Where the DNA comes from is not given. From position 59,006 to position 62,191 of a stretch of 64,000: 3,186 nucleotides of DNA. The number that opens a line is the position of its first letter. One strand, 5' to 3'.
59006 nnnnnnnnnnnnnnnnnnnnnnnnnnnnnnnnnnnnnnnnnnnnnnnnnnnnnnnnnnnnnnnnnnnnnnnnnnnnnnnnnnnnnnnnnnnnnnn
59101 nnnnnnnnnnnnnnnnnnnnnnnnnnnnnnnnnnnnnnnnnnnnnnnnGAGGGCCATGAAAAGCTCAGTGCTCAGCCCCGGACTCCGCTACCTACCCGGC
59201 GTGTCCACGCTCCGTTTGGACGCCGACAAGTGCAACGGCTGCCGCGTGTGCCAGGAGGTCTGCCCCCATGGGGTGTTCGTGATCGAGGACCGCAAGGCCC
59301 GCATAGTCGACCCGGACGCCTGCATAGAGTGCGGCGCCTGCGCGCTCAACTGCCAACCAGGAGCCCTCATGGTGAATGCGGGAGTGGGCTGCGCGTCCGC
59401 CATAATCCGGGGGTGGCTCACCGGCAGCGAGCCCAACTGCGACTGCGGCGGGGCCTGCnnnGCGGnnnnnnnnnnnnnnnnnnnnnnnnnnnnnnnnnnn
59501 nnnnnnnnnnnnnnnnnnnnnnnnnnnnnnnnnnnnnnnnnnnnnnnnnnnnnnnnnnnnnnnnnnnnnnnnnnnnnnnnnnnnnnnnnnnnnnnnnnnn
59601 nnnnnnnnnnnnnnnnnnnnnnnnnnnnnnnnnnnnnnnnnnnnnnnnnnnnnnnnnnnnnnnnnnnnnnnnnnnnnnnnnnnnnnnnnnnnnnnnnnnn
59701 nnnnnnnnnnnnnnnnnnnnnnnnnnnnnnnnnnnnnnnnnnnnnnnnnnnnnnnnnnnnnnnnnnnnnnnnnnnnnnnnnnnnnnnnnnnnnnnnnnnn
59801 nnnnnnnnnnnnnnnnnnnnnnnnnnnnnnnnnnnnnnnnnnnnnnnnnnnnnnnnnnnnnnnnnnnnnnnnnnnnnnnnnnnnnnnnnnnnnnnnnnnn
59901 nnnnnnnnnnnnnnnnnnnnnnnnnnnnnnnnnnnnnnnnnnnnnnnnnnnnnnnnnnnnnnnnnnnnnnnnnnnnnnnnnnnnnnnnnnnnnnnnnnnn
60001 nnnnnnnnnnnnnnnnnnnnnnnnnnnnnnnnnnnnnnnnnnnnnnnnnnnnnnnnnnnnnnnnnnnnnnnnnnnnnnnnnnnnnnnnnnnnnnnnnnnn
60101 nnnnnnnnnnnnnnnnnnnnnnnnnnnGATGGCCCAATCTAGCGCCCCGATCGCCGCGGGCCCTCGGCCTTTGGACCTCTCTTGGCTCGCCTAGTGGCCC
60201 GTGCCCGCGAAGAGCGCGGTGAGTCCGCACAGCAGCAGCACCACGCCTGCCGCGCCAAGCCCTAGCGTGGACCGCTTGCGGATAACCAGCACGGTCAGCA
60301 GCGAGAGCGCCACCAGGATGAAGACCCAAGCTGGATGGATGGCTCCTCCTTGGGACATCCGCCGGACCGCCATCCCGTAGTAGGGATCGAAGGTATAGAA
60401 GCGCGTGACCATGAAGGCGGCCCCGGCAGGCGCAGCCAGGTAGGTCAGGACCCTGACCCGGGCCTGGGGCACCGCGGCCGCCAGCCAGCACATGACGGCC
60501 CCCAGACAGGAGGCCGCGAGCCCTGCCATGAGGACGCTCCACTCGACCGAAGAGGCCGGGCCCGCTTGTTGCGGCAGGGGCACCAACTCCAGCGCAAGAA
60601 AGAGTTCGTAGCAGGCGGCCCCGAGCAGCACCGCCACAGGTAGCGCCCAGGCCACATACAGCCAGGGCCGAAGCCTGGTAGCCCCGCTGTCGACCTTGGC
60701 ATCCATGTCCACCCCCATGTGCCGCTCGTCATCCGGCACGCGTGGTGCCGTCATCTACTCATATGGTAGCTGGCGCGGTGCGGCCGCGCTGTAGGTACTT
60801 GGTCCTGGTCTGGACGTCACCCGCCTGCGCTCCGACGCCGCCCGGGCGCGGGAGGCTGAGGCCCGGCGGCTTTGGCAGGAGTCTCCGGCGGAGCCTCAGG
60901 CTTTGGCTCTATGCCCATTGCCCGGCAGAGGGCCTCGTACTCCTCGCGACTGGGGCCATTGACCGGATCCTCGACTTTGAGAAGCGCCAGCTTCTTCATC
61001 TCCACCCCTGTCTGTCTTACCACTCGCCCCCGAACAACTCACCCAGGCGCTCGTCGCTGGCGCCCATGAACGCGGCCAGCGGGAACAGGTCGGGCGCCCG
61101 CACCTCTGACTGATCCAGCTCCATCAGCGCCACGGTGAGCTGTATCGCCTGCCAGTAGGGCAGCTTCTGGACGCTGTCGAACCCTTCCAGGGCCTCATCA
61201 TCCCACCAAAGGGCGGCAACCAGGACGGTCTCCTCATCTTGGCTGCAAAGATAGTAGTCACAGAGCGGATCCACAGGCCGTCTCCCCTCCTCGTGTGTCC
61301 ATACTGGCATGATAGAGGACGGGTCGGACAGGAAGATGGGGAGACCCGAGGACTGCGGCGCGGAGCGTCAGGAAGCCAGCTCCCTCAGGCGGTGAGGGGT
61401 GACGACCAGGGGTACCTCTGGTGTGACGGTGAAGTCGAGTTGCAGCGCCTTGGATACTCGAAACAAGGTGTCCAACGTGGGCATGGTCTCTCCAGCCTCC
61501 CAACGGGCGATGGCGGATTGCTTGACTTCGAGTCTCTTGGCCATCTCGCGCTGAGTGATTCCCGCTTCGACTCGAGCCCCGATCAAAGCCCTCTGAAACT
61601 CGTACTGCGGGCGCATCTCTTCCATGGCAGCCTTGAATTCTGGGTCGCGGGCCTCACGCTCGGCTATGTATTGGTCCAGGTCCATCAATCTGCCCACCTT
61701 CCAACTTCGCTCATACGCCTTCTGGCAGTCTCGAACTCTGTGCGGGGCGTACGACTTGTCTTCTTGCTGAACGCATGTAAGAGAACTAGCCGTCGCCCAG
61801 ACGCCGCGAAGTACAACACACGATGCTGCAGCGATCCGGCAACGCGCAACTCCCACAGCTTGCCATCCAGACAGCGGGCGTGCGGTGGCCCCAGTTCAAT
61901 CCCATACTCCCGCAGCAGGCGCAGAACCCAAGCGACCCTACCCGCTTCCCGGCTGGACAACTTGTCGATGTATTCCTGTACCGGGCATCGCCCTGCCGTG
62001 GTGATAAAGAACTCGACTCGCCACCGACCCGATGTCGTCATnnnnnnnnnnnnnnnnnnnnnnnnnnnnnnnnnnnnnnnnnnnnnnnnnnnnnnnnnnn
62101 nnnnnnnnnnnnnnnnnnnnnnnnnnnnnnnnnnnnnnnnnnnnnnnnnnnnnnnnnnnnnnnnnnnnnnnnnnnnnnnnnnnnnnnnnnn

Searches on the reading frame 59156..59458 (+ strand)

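Call 5: search_protein_families(library=pfam, proteins=[window:59156-59458:+], max_evalue=0.1)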
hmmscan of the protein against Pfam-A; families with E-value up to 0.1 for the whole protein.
window:59156-59458:+ (101 aa): 15 families
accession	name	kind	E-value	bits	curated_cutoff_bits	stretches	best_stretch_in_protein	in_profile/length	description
PF00037.32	Fer4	-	4.5e-13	48.9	21.1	2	21-40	3-22/24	4Fe-4S binding domain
PF12838.12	Fer4_7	-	3.2e-11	44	27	2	25-70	1-52/52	4Fe-4S dicluster domain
PF12837.12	Fer4_6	-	1.2e-09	38.1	25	2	22-41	5-24/24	4Fe-4S binding domain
PF12797.12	Fer4_2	-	5e-09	36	24.5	2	21-37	5-21/22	4Fe-4S binding domain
PF13237.11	Fer4_10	-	9e-09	35.6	25.5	1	20-66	3-52/53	4Fe-4S dicluster domain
PF13187.11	Fer4_9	-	1.6e-08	34.9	27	1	25-70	1-51/52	4Fe-4S dicluster domain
PF14697.11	Fer4_21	-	1e-07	32.4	35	2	19-37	34-52/59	4Fe-4S dicluster domain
PF13183.11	Fer4_8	-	8.1e-07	29.9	27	2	22-40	50-68/68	4Fe-4S dicluster domain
PF12800.12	Fer4_4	-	2.6e-06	27.7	24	2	24-37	2-15/17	4Fe-4S binding domain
PF13534.11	Fer4_17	-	2.7e-05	25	22.2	1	22-40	42-60/61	4Fe-4S dicluster domain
PF13484.11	Fer4_16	-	2.8e-05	25.2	30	1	24-38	51-65/66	4Fe-4S double cluster binding domain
PF13459.11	Fer4_15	-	7.1e-05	23.9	22.4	2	20-48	2-30/66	4Fe-4S single cluster domain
PF13370.11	Fer4_13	-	0.0008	20.5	24.5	1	22-47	2-26/58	4Fe-4S single cluster domain of Ferredoxin I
PF25160.1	LdpA_Fe-S-bd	-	0.05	13.8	27.6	1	21-40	23-42/49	LdpA Fe-S cluster-binding domain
PF12798.12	Fer4_3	-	0.094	14.1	27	1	26-39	1-14/15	4Fe-4S binding domain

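Call 6: search_protein_families(library=ncbifam, proteins=[window:59156-59458:+], max_evalue=0.1)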
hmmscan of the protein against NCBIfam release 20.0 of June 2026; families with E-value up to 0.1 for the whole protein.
window:59156-59458:+ (101 aa): 77 families (the best 25 are shown)
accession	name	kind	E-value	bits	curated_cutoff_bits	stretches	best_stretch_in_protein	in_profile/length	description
NF040864.1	HgcB_ferredoxin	equivalog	4.3e-35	119.4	99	1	11-99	1-90/93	mercury methylation ferredoxin HgcB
NF043039.1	HgcAB_like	equivalog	3e-15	56.7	285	1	18-71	294-349/350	HgcAB-like fusion protein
NF040770.1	hetero_SS_HdrA2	exception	1.9e-11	42.8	1100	1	19-74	572-626/777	CoB-CoM heterodisulfide reductase HdrA2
NF041891.1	hdrA_Methbact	equivalog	1.4e-08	33.4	1300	1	20-77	568-624/762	ferredoxin:CoB-CoM heterodisulfide reductase subunit HdrA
NF038196.1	ferrodoxin_EFR1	subfamily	3.6e-08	33.8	75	1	20-72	181-230/242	EFR1 family ferrodoxin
NF006221.0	PRK08348.1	subfamily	3.8e-08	33.1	124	1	19-74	39-95/136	NADH-plastoquinone oxidoreductase subunit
TIGR02179.1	PorD_KorD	subfamily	4.1e-08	33.2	60.05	1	21-72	22-73/78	2-oxoacid:acceptor oxidoreductase, delta subunit, pyruvate/2-ketoisovalerate family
NF007382.0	PRK09898.1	equivalog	4.5e-08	32.9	213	1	18-73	148-200/208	ferredoxin-like protein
NF045874.1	Vhu_polyferre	exception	5.8e-08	31.9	600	1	19-99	191-271/381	F420-non-reducing hydrogenase associated-polyferredoxin VhuB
NF058577.1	FdxA_fam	equivalog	7.3e-08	32.5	65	2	24-70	7-52/52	4Fe-4S ferredoxin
TIGR04105.1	FeFe_hydrog_B1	subfamily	2.4e-07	29.8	450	1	24-81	111-168/462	monomeric [FeFe] hydrogenase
NF007203.0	PRK09624.1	equivalog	3.1e-07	30.6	171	1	20-72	47-99/105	pyuvate ferredoxin oxidoreductase subunit delta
NF007205.0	PRK09626.1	equivalog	3.3e-07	30.3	93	1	20-74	13-74/105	2-oxoglutarate-acceptor oxidoreductase subunit OorD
TIGR02494.1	PFLE_PFLC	subfamily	1.1e-06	28.1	174.35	1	19-83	43-109/293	glycyl-radical enzyme activating protein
NF042909.1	FMH_DH_FwdF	exception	1.6e-06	27.5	375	1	18-74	251-314/336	tungsten-dependent formylmethanofuran dehydrogenase subunit FwdF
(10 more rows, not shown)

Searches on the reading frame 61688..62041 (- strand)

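Call 72: search_protein_families(library=pfam, proteins=[window:61688-62041:-], max_evalue=0.001)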
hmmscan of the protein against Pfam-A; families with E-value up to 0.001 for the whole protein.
window:61688-62041:- (118 aa): 1 family
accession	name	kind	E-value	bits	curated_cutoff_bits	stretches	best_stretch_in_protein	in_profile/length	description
PF05973.20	Gp49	-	9e-22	77.4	23.9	1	23-110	1-89/90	Phage derived protein Gp49-like (DUF891)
